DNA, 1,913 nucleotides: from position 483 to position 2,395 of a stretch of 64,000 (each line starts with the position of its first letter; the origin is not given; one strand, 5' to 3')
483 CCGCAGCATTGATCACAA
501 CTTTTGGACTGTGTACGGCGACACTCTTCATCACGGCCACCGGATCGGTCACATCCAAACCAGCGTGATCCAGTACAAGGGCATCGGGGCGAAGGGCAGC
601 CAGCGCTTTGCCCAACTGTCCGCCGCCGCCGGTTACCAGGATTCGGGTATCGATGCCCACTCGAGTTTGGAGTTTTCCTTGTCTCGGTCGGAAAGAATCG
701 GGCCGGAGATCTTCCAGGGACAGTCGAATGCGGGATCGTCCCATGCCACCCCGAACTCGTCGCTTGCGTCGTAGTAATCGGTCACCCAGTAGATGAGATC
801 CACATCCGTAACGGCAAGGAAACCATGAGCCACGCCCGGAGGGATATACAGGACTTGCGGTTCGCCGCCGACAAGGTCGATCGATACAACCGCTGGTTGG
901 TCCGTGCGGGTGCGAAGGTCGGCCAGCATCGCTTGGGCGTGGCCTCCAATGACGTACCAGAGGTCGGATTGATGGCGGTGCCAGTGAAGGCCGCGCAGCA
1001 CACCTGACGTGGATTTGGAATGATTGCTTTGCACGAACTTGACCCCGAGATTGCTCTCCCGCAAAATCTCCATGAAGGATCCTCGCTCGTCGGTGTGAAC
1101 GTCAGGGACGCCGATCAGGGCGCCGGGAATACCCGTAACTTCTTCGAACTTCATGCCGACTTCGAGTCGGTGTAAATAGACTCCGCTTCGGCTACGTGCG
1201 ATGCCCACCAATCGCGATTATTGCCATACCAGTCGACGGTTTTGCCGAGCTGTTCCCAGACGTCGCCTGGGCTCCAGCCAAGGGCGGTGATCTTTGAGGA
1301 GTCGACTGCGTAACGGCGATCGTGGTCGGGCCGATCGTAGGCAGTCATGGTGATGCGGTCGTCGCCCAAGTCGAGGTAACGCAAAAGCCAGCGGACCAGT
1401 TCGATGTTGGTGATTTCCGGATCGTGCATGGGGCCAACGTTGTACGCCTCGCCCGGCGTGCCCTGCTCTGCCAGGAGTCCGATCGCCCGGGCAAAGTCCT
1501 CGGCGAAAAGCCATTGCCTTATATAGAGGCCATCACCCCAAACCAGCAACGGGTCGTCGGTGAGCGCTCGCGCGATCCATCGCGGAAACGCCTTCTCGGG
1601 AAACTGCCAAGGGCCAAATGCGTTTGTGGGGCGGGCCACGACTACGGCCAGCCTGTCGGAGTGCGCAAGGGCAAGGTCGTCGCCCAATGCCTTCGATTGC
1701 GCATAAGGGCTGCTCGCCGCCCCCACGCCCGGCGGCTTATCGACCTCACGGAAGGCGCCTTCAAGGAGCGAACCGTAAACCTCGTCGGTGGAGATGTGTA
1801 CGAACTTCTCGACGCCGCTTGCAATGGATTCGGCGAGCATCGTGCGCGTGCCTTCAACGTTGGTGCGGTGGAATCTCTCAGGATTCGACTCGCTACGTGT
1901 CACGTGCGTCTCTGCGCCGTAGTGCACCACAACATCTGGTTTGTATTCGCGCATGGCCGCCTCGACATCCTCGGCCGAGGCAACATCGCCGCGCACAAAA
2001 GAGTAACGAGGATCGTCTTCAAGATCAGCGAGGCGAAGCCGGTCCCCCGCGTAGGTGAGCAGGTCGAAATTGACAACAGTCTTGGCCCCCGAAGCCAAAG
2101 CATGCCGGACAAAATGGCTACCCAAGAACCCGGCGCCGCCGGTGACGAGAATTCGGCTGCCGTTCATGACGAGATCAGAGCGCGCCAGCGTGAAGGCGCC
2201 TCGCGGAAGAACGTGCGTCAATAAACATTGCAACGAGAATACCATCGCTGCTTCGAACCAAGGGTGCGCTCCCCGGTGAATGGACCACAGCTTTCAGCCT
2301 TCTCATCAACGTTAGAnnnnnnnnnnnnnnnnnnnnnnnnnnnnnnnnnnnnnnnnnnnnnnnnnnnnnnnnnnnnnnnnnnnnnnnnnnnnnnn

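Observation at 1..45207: Self-contained ~45-kb cell-envelope glycopolymer island: precursor synthesis, assembly, ABC export with terminal-modification reader, LCP attachment and cognate secreted enzymes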

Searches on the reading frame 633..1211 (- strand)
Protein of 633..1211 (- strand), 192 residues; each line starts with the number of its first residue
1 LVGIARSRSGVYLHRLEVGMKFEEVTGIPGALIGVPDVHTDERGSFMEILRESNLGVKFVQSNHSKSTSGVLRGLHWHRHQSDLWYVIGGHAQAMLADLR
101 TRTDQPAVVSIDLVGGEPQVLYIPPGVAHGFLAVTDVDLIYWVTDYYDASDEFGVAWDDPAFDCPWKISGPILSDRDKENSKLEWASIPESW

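Call 3: search_protein_families(library=pfam, proteins=[window:633-1211:-])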
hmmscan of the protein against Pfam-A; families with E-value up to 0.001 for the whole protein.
window:633-1211:- (192 aa): 2 families
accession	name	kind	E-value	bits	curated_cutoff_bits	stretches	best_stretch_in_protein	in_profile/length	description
PF00908.23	dTDP_sugar_isom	-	9.4e-37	126.7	27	1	26-183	2-166/168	dTDP-4-dehydrorhamnose 3,5-epimerase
PF14667.12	Polysacc_synt_C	-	9.6e-15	55.1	28.7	1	39-150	1-106/111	Polysaccharide biosynthesis C-terminal domain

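Call 13: search_protein_families(library=ncbifam, proteins=[window:633-1211:-], max_evalue=0.01)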
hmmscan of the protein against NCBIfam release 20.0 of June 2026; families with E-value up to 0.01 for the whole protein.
window:633-1211:- (192 aa): 3 families
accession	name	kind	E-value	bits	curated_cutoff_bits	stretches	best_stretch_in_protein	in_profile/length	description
TIGR01221.1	rmlC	equivalog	2e-31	109.1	155.75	1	26-184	5-173/176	dTDP-4-dehydrorhamnose 3,5-epimerase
NF047837.1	UDPAcbARedWbcJ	equivalog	5.5e-06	25.5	500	1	38-148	253-357/372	UDP-2-acetamido-2,6-beta-L-arabino-hexul-4-ose reductase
TIGR03404.1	bicupin_oxalic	subfamily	0.002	17.3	254.2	1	66-135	73-134/367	bicupin, oxalate decarboxylase family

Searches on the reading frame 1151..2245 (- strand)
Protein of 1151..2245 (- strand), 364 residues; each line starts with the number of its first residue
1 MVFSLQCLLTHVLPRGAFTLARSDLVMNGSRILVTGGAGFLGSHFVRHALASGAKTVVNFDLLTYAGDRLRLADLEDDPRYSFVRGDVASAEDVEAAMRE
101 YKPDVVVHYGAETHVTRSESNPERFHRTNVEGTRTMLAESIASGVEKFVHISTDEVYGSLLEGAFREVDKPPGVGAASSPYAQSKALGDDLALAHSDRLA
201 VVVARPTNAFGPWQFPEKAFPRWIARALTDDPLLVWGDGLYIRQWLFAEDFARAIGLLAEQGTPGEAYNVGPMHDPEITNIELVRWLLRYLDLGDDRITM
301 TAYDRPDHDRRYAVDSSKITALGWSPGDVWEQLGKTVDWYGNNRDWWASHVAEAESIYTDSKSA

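Call 3: search_protein_families(library=pfam, proteins=[window:1151-2245:-])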
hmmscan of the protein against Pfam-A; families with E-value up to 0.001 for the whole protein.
window:1151-2245:- (364 aa): 8 families
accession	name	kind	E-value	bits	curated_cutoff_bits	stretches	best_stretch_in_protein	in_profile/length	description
PF01370.27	Epimerase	-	2.2e-57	194.7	20.9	1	32-271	1-240/240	NAD dependent epimerase/dehydratase family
PF16363.11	GDP_Man_Dehyd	-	2.1e-51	175.8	27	1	33-327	1-322/332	GDP-mannose 4,6 dehydratase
PF02719.21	Polysacc_synt_2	-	3.1e-20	73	20.2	1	32-155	1-130/293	Polysaccharide biosynthesis protein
PF01073.25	3Beta_HSD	-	2.5e-19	69.8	22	1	33-255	1-225/280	3-beta hydroxysteroid dehydrogenase/isomerase family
PF04321.23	RmlD_sub_bind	-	1.4e-18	67.5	27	1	31-202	2-146/287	RmlD substrate binding domain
PF07993.18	NAD_binding_4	-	2.3e-13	50.4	20.1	1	34-211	1-209/258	Male sterility protein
PF13460.12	NAD_binding_10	-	3.5e-09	37.2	27.2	1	36-196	1-134/184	NAD(P)H-binding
PF08659.16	KR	-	0.00092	19.6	22.6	0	32-102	3-76/180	KR domain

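Call 13: search_protein_families(library=ncbifam, proteins=[window:1151-2245:-], max_evalue=0.01)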
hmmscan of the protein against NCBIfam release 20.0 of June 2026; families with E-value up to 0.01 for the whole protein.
window:1151-2245:- (364 aa): 42 families (the best 25 are shown)
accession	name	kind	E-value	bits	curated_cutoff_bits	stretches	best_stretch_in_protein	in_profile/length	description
TIGR01181.1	dTDP_gluc_dehyt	equivalog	2.5e-93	312.7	365.1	1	31-348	1-319/321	dTDP-glucose 4,6-dehydratase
NF007490.0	PRK10084.1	subfamily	4.9e-68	229.7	649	1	31-352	2-345/361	dTDP-glucose 4,6-dehydratase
NF007582.0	PRK10217.1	equivalog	3.4e-65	220.5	698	1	31-349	3-340/355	dTDP-glucose 4,6-dehydratase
TIGR04180.1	EDH_00030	hypoth_equivalog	8.1e-28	97.3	475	1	32-320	1-287/297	NAD-dependent 4,6-dehydratase LegB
TIGR01179.1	galE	equivalog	4.3e-26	91.5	262.3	1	31-211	1-178/332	UDP-glucose 4-epimerase GalE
TIGR02622.1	CDP_4_6_dhtase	equivalog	1.2e-20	74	278.45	1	28-342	3-332/352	CDP-glucose 4,6-dehydratase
TIGR03466.1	HpnA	hypoth_equivalog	3.8e-19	68.7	367.65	1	31-271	2-229/327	hopanoid-associated sugar epimerase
TIGR01214.1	rmlD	equivalog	2.9e-18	66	224.05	1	31-202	1-145/285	dTDP-4-dehydrorhamnose reductase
NF011728.1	PRK15181.1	equivalog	3.8e-18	65.6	760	1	18-271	4-264/348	Vi polysaccharide biosynthesis UDP-N-acetylglucosaminuronic acid C-4 epimerase TviC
NF042422.1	oxyalk_red_OleD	equivalog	1.1e-17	64.4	580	1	31-239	2-195/329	2-alkyl-3-oxoalkanoate reductase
TIGR03589.1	PseB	equivalog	3.7e-16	59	407.75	1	27-155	2-127/324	UDP-N-acetylglucosamine 4,6-dehydratase (inverting)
NF007956.0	PRK10675.1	subfamily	4.5e-14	52.3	394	1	31-190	2-158/338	UDP-glucose 4-epimerase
TIGR01746.1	Thioester-redct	subfamily_domain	4.4e-13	49.2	213.35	1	32-210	2-196/371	thioester reductase domain-containing protein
NF042423.1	oxyalk_red_Shew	equivalog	7.7e-13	48.2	580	1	25-230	4-193/331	2-alkyl-3-oxoalkanoate reductase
TIGR02197.1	heptose_epim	equivalog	2.8e-12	46.4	274.6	1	32-212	1-173/316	ADP-glyceromanno-heptose 6-epimerase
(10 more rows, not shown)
